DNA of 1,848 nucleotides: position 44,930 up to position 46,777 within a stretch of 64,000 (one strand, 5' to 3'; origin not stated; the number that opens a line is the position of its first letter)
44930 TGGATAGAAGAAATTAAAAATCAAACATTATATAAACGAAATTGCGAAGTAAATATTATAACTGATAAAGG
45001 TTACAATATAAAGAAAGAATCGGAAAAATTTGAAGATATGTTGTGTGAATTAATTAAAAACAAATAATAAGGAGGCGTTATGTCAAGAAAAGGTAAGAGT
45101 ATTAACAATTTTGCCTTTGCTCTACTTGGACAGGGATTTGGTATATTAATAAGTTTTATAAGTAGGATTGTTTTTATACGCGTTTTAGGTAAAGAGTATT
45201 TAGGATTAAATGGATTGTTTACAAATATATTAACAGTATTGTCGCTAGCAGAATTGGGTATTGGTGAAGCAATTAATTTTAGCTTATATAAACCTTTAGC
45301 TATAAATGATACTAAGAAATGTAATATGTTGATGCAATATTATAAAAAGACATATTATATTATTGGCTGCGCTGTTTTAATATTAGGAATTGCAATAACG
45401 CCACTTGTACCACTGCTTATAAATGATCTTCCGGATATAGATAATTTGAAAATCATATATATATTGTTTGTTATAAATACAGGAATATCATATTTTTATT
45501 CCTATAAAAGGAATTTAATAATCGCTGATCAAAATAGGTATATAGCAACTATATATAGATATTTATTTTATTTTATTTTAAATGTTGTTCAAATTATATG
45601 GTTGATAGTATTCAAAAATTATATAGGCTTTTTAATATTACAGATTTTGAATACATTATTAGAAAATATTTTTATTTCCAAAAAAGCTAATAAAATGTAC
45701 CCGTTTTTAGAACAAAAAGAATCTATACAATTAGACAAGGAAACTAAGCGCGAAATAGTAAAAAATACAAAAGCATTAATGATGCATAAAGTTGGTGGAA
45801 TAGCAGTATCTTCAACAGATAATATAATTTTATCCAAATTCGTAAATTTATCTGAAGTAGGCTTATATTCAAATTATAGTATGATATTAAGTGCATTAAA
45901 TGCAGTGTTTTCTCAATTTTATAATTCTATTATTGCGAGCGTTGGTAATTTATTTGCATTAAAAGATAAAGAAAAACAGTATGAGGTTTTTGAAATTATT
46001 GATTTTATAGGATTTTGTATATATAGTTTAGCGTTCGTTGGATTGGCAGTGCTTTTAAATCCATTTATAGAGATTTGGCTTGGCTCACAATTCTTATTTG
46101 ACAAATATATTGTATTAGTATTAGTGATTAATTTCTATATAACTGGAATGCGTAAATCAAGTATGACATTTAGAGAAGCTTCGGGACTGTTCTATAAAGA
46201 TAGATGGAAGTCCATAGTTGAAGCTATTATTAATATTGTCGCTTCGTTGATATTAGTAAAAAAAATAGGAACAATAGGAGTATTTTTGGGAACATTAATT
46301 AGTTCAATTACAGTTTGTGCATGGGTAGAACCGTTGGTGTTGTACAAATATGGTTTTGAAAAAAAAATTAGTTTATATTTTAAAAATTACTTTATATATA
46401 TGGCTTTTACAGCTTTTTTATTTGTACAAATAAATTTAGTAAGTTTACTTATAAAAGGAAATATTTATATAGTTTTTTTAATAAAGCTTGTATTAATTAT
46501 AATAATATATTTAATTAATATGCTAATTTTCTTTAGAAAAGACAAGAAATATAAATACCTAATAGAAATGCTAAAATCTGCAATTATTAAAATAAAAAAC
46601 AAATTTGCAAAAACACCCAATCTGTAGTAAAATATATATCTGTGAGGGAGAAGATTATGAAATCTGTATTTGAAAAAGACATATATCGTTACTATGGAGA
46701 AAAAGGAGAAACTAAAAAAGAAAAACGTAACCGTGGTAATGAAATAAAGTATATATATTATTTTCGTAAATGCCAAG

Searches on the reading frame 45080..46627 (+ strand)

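Call 63: search_protein_families(library=pfam, proteins=[window:45080-46627:+], max_evalue=0.00001)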
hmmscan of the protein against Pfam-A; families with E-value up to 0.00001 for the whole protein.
window:45080-46627:+ (515 aa): 1 family
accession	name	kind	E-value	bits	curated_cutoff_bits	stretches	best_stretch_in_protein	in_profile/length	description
PF01943.22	Polysacc_synt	-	8e-08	32.5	28.2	1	9-278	3-259/274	Polysaccharide biosynthesis protein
